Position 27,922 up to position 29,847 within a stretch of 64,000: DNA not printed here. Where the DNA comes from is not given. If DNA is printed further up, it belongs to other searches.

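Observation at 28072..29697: Transmembrane protein encoded inside the baseplate operon at the position usually held by PAAR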

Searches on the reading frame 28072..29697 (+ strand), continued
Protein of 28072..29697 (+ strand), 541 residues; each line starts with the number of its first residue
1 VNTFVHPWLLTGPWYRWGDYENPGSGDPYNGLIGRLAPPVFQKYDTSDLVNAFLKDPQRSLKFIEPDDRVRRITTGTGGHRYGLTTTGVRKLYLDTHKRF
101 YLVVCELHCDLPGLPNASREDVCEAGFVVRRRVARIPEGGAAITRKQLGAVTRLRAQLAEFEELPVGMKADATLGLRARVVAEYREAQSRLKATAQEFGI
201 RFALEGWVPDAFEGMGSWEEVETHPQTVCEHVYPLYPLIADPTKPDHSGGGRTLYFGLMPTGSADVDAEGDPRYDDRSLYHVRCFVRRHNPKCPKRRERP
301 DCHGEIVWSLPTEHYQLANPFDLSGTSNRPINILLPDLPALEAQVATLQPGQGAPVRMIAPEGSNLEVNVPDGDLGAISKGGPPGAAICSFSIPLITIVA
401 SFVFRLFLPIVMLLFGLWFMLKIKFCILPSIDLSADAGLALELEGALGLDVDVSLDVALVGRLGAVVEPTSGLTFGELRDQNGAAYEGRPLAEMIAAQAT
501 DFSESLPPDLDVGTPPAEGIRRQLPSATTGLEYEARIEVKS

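Call 49: search_dna_similar(query=window:28072-29697:+, collection=plasmids, mode=protein, max_evalue=0.001)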
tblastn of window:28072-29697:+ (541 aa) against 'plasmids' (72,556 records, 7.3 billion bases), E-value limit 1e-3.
Records with a match: 1; places in all: 1; records where one place covers at least 80% of the query: 0.
Best place of each record, by identity: <60% 1.
By first word of the organism name: Rhodococcus 1.
By predicted mobility (MOB-suite, as given by PLSDB): mobilizable 1.
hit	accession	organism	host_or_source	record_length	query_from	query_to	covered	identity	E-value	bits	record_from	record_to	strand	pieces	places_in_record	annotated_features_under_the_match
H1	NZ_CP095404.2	Rhodococcus opacus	Whole organism,nitrophenolics and ...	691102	6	431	79%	35.2%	1e-68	248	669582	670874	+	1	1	hypothetical protein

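Call 50: get_annotated_region(hit=H1, flank=14000)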
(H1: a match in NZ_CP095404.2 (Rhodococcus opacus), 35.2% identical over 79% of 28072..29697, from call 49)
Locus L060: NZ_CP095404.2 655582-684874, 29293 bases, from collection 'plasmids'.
description: Rhodococcus opacus strain 9 plasmid unnamed, complete sequence
organism: Rhodococcus opacus (NCBI taxid 37919)
taxonomy: Bacteria; Actinomycetota; Actinomycetes; Mycobacteriales; Nocardiaceae; Rhodococcus; Rhodococcus opacus
host: -; source: Whole organism,nitrophenolics and trichloroethylene contaminated ground water; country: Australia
typing (MOB-suite, as given by PLSDB): mobilizable; relaxase MOBP,MOBP
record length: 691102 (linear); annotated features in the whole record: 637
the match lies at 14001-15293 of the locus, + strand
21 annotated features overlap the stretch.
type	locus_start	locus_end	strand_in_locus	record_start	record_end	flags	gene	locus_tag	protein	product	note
CDS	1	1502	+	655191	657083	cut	-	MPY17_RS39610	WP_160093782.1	phage tail sheath subtilisin-like domain-containing protein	-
CDS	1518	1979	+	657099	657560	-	-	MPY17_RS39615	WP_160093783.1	phage tail protein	-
CDS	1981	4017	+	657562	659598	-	-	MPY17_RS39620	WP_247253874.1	phage tail sheath C-terminal domain-containing protein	-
CDS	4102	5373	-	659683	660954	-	-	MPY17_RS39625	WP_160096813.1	HEAT repeat domain-containing protein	-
CDS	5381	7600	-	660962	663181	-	-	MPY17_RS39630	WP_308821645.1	DUF4157 domain-containing protein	-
CDS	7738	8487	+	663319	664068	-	-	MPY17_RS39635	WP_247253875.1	hypothetical protein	-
CDS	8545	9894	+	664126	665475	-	-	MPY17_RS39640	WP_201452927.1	DUF4157 domain-containing protein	-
CDS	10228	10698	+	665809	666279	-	-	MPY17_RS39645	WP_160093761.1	phage tail protein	-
CDS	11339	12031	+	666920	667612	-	-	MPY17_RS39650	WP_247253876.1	hypothetical protein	-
CDS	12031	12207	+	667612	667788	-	-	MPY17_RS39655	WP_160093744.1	hypothetical protein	-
CDS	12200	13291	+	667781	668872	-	-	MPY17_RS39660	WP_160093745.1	contractile injection system protein, VgrG/Pvc8 family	-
CDS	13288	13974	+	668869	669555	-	-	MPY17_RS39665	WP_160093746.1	phage baseplate assembly protein V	-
CDS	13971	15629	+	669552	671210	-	-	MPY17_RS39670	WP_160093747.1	hypothetical protein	-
CDS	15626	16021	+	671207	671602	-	-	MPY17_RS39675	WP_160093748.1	GPW/gp25 family protein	-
CDS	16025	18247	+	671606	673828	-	-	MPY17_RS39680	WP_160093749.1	putative baseplate assembly protein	-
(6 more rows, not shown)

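Call 70: find_related_loci(query=A1, collection=viral_contigs, flank=10000)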
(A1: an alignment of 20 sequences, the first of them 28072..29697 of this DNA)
Query A1 (541 aa) in viral_contigs; peptide patterns used: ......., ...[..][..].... (x = any residue, [..] = any of these).
29 stretches matched a pattern, but none encodes a relative of the query by tblastn (E <= 1e-3).

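Call 73: search_protein_families(library=phrogs, proteins=[window:28072-29697:+], max_evalue=0.01)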
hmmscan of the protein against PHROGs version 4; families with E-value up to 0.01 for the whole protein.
window:28072-29697:+ (541 aa): 0 families

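Call 79: find_encoding_contigs(protein=P0257, flank=8000, max_places=2)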
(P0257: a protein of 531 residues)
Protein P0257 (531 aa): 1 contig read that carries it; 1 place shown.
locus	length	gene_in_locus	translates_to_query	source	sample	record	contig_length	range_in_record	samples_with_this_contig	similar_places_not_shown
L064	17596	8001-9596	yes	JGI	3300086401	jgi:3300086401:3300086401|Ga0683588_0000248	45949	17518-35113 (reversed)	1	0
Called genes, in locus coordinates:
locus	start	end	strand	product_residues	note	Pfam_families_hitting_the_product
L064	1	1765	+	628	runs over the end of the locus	PF04984:Phage_sheath_1, PF17482:Phage_sheath_1C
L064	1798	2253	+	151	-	PF06841:Phage_T4_gp19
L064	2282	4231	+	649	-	PF04984:Phage_sheath_1, PF17482:Phage_sheath_1C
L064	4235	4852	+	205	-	PF06841:Phage_T4_gp19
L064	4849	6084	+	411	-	PF19266:CIS_tube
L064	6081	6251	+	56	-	-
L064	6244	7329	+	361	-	PF05954:Phage_GPD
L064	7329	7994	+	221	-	PF04717:Phage_base_V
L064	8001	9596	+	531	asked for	-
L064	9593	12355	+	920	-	PF24174:MsddA-like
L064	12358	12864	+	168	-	-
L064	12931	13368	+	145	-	PF04965:GPW_gp25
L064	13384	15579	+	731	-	-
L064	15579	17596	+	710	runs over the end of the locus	PF09684:Tail_P2_I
